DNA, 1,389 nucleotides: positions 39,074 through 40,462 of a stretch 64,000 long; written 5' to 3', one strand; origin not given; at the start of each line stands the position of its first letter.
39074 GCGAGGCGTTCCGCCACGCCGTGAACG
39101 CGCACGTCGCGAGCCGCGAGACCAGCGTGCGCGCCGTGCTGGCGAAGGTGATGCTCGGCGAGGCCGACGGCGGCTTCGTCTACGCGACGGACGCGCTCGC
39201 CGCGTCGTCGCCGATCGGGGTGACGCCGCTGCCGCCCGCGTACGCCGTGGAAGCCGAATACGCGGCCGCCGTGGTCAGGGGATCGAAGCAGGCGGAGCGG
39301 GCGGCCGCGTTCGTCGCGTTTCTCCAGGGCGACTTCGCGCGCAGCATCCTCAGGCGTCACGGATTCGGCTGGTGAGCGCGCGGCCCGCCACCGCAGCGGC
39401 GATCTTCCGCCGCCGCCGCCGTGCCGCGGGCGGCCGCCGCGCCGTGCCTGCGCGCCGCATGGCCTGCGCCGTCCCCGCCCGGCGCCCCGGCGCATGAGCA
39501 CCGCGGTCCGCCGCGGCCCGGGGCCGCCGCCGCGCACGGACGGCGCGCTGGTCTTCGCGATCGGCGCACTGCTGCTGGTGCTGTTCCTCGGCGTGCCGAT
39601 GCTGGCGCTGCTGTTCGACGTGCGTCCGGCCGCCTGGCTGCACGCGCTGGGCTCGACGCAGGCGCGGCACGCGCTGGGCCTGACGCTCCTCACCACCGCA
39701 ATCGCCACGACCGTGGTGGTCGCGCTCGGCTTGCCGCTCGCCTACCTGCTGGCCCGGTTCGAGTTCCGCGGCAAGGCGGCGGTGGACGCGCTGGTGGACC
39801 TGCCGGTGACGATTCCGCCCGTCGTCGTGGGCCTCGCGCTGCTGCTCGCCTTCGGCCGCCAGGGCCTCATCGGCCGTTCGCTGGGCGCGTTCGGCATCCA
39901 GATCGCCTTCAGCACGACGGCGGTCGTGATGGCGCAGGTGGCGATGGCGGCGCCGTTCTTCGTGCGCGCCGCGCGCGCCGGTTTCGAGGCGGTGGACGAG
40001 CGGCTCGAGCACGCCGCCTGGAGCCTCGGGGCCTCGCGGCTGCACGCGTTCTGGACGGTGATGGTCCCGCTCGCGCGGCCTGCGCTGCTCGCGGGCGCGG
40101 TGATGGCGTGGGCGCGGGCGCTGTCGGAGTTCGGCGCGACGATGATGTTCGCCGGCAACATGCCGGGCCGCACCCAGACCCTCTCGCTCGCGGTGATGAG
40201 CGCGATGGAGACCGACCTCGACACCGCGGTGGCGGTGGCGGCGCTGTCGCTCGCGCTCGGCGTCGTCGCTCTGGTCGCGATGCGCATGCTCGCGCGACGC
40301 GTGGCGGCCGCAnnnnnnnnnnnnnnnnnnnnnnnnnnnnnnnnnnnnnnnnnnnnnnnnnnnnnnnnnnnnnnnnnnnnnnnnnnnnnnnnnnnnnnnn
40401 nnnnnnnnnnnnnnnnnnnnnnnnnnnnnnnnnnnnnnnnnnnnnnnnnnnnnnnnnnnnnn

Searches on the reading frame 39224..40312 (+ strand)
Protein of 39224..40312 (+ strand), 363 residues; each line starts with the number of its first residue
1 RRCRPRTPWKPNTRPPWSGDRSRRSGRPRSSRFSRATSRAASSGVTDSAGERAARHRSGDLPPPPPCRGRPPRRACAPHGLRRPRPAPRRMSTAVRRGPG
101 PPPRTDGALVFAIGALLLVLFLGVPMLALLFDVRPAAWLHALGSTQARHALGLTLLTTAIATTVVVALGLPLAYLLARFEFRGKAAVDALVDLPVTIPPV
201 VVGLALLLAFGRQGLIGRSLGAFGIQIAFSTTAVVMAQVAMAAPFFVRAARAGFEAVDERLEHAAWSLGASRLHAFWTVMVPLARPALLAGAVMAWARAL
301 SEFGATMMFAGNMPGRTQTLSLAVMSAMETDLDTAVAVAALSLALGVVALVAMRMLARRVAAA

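Call 57: search_protein_families(library=pfam, proteins=[window:39224-40312:+], max_evalue=0.0001)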
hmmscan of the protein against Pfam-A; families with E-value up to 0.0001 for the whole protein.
window:39224-40312:+ (363 aa): 1 family
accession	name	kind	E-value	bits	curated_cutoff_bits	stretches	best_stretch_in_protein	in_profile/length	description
PF00528.27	BPD_transp_1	-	2.5e-19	70.2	26.4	1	169-360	1-182/184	Binding-protein-dependent transport system inner membrane component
